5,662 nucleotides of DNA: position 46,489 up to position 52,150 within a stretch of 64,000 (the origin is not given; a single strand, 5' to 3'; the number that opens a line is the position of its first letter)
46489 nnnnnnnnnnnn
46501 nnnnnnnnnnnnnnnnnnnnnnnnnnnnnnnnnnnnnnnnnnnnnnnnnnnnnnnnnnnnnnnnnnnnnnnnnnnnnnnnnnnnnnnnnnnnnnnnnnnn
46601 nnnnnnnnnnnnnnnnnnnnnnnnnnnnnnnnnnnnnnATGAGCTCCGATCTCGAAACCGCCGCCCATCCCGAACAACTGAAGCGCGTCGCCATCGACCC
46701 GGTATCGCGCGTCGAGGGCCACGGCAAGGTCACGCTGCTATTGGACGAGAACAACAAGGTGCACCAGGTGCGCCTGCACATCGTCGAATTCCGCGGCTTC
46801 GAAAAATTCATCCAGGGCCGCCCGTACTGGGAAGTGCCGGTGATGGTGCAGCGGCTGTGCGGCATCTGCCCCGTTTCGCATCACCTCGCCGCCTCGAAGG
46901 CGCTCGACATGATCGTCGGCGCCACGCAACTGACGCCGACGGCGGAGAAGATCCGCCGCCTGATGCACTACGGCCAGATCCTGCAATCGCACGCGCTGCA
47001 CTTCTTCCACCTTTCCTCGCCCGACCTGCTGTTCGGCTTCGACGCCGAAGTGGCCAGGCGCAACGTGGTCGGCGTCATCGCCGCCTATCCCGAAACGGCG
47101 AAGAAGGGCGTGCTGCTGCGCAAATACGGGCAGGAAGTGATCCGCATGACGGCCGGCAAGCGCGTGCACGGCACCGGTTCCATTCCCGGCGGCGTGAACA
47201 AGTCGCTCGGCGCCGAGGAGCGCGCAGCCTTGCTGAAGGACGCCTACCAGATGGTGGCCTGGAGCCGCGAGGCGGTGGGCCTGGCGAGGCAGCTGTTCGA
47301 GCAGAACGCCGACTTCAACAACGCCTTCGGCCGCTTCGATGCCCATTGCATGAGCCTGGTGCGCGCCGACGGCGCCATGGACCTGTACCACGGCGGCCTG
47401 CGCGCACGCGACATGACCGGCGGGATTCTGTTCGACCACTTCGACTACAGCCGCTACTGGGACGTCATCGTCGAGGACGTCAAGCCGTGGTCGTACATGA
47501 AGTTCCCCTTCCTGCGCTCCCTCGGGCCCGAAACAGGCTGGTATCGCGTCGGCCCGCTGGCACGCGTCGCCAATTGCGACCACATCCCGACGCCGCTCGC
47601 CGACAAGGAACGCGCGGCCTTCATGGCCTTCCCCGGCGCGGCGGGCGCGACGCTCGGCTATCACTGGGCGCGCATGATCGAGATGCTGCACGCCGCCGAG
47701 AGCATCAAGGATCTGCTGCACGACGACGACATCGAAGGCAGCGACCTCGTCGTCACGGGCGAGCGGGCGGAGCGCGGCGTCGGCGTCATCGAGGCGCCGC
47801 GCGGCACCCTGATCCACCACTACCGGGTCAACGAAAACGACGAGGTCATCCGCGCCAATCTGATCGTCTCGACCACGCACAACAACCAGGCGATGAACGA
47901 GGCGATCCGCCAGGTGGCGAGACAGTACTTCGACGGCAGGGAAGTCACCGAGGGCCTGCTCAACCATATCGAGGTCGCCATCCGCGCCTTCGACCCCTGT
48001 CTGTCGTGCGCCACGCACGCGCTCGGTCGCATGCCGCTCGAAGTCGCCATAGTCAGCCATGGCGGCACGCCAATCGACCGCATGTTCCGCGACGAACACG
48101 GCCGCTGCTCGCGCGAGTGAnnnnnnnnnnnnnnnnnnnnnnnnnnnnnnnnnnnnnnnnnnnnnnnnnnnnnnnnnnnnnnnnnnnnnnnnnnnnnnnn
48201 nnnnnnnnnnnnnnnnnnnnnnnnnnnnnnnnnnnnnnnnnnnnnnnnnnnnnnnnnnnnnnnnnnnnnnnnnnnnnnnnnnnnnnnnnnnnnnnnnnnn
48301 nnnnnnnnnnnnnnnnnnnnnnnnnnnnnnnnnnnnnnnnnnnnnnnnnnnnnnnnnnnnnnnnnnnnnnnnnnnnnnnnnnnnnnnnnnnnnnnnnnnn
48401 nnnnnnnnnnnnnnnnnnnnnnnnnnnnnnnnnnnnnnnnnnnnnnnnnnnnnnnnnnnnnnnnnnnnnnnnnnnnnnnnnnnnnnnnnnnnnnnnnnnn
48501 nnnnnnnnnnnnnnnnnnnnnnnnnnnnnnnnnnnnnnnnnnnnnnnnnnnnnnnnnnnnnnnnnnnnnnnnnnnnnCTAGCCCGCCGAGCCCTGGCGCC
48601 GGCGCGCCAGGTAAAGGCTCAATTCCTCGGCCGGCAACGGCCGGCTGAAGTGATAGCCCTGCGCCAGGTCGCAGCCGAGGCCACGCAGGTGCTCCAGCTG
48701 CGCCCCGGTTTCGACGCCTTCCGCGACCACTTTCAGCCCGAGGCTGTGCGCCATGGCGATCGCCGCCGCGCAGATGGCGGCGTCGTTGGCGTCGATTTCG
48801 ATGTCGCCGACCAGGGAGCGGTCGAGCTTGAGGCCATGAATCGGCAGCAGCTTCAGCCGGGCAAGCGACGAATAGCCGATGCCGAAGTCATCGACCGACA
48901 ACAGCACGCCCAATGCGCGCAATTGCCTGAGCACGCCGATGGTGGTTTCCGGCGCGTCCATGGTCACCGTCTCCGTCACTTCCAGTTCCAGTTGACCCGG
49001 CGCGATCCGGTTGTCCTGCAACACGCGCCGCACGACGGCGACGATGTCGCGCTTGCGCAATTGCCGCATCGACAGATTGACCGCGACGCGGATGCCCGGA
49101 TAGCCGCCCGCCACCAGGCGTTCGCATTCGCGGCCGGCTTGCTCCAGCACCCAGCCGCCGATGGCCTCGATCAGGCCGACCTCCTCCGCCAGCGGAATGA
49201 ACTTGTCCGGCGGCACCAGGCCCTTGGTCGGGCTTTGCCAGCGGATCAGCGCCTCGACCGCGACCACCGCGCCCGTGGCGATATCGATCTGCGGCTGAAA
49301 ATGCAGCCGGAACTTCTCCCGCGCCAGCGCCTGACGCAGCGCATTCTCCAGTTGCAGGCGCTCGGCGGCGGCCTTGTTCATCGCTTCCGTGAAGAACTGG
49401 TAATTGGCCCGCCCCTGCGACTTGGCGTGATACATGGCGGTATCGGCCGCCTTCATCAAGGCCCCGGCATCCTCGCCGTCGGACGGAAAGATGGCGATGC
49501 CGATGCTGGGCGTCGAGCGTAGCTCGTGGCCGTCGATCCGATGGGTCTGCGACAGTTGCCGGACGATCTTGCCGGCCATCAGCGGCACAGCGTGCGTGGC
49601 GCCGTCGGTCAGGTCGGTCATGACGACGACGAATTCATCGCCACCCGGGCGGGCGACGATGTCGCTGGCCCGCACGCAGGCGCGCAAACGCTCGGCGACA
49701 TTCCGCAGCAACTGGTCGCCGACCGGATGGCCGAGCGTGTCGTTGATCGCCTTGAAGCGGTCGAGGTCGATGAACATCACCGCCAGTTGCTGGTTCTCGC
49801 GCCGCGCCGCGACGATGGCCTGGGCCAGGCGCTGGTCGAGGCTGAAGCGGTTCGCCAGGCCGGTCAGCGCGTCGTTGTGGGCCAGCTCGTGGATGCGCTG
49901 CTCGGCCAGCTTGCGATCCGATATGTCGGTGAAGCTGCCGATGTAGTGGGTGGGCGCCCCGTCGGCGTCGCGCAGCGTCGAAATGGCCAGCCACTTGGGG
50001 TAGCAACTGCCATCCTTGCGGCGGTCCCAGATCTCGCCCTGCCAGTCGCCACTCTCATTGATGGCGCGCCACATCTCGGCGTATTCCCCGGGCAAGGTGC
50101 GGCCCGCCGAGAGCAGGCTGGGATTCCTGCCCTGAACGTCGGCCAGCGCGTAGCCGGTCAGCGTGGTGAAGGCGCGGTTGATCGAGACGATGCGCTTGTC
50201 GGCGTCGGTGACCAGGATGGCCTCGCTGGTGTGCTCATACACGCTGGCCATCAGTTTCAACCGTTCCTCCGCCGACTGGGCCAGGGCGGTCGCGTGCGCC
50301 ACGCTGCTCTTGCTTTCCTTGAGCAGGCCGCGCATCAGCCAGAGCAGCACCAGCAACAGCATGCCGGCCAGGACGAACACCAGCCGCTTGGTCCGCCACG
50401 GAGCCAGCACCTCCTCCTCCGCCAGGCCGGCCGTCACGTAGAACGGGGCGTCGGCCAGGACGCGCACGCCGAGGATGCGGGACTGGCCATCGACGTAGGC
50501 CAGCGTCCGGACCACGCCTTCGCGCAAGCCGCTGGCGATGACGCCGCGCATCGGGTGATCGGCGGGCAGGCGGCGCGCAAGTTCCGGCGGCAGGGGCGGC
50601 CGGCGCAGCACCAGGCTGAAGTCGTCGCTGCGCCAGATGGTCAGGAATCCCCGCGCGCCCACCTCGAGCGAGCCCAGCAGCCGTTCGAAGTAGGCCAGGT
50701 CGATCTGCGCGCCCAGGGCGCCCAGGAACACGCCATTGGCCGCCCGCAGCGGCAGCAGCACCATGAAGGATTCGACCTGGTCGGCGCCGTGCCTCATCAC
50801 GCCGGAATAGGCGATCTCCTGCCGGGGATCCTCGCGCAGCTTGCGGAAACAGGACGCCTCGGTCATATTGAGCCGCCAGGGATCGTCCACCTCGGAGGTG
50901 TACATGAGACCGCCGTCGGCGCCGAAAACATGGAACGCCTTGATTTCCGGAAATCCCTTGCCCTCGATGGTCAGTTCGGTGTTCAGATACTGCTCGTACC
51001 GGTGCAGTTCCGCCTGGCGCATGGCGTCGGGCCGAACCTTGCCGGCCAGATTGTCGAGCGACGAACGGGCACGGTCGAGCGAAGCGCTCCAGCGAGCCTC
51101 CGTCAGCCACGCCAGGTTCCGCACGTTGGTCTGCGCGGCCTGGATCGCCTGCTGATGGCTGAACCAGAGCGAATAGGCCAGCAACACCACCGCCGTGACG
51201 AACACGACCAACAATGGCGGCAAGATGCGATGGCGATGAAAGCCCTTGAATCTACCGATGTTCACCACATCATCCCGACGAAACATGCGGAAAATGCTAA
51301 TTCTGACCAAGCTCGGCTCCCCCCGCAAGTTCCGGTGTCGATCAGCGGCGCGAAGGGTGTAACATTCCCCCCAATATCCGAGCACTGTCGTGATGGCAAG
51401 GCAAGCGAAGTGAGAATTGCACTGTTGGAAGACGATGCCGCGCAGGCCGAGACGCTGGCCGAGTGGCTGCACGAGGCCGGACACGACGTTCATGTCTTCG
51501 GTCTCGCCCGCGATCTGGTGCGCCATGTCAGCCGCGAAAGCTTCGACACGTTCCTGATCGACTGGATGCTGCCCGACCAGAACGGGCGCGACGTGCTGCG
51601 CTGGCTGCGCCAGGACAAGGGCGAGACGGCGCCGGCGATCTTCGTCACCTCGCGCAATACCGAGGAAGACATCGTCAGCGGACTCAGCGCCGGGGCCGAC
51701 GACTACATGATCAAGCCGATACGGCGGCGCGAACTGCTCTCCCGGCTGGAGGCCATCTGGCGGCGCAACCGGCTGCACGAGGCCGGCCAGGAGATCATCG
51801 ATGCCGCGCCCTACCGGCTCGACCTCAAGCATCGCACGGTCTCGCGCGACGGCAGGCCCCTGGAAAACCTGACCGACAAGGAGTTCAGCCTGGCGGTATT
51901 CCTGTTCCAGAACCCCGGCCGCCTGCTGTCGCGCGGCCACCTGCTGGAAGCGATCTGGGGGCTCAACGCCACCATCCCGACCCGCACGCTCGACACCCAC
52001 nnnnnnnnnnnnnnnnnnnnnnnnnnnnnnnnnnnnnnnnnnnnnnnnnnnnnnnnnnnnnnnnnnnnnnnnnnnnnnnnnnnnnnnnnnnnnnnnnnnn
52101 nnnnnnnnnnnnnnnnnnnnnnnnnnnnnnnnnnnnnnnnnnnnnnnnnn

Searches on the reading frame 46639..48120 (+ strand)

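Call 99: search_protein_families(library=pfam, proteins=[window:46639-48120:+], max_evalue=0.00001)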
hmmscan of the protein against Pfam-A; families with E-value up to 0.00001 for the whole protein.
window:46639-48120:+ (493 aa): 1 family
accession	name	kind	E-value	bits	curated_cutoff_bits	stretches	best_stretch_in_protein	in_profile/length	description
PF00374.24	NiFeSe_Hases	-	3e-31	109.4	25.8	2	52-129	1-77/508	Nickel-dependent hydrogenase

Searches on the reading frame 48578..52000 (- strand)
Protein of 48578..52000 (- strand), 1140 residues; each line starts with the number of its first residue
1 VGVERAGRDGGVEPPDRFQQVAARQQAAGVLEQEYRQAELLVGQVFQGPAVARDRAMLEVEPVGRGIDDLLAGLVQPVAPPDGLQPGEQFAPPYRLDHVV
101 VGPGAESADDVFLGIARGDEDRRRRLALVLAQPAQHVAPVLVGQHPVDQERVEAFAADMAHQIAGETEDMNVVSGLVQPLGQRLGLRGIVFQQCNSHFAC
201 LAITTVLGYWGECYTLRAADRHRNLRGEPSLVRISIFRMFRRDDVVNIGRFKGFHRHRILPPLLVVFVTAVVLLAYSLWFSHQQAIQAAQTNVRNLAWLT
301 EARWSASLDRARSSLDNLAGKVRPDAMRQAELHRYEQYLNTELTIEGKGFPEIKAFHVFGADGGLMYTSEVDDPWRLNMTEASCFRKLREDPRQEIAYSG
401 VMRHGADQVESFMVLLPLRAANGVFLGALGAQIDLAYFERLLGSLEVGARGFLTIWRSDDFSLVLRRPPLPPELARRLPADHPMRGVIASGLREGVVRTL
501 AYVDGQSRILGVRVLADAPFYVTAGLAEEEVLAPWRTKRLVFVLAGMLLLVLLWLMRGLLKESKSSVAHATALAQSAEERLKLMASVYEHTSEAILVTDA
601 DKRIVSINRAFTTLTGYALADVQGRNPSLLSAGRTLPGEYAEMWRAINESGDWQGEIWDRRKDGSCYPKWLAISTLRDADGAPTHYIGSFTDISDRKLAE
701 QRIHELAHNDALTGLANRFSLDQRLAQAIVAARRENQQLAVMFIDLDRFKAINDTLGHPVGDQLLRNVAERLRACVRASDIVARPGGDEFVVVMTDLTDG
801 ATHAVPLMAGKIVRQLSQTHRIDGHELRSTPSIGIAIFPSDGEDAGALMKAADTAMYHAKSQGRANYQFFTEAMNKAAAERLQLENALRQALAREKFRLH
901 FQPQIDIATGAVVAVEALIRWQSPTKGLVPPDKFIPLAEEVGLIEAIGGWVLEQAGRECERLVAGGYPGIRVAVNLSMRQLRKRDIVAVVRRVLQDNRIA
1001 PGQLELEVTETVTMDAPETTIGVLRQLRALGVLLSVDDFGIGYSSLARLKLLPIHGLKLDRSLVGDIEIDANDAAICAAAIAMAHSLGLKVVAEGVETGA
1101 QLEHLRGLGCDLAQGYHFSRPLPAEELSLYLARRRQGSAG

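Call 100: search_protein_families(library=pfam, proteins=[window:48578-52000:-], max_evalue=0.00001)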
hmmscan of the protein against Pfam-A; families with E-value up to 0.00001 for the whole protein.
window:48578-52000:- (1140 aa): 7 families
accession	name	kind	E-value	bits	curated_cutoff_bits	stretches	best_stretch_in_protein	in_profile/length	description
PF00563.25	EAL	-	1.9e-73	247.2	31.3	1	886-1121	2-236/236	EAL domain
PF00990.26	GGDEF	-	2e-52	177.6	23.8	1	707-865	1-160/161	Diguanylate cyclase, GGDEF domain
PF13426.13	PAS_9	-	9.8e-14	51.9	27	1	593-695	2-103/103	PAS domain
PF00989.32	PAS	-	1.8e-11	44.5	22.6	1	584-693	3-113/113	PAS fold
PF08448.16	PAS_4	-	2.6e-07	31.3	23.1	1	589-697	2-109/110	PAS fold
PF13188.13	PAS_8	-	3.7e-07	30.3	21.8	0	585-623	4-39/65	PAS domain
PF02743.24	dCache_1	-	1.5e-06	28.4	45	1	353-453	68-170/240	Cache domain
